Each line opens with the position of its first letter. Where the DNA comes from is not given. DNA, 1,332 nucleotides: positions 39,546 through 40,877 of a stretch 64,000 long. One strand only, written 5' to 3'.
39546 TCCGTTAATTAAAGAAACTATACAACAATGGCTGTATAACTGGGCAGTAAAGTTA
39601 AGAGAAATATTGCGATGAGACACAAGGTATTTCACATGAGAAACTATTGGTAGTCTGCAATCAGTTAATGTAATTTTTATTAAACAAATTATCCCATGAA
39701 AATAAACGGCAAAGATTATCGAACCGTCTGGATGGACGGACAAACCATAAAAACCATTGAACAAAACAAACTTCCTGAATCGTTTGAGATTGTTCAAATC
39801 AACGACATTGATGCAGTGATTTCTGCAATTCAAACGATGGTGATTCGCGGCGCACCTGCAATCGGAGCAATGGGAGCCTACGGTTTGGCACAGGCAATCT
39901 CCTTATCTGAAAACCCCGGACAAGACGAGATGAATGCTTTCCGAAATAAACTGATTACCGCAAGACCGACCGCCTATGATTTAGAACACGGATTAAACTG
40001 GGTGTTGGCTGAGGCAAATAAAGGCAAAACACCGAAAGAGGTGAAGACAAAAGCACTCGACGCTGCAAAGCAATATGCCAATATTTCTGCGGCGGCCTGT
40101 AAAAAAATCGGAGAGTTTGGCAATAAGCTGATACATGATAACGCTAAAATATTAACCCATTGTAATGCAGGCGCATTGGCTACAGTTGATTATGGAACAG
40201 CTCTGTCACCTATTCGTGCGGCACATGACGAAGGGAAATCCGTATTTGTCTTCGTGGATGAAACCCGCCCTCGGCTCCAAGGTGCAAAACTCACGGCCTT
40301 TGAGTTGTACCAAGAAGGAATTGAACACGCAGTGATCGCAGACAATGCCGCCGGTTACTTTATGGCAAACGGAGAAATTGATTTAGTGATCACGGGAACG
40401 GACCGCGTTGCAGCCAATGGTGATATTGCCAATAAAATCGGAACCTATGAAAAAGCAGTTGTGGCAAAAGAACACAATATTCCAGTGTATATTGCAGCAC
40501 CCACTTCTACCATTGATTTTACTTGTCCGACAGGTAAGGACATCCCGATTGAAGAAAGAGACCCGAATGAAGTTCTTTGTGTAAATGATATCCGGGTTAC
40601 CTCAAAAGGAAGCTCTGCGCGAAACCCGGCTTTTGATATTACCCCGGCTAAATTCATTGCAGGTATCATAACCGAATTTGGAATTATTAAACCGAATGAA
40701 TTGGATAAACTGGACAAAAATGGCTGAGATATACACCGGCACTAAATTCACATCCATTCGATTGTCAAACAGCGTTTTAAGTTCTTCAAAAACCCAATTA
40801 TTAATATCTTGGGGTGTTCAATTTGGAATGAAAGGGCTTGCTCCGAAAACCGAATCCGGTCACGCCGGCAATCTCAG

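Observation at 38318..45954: Deaminase-first MTA/5'-deoxyadenosine salvage genes clustered with hypoxanthine-to-AMP regeneration and a nucleoside importer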

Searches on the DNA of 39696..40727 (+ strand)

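Call 34: search_dna_similar(query=window:39696-40727:+, collection=ecoli_genomes, mode=distant, max_evalue=0.01, max_rows=5)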
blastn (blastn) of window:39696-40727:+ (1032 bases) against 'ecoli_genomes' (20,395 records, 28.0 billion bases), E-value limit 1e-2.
No match.
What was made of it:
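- Tried and rejected: blastn of mtnA against E. coli genomes found nothing (call 34).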
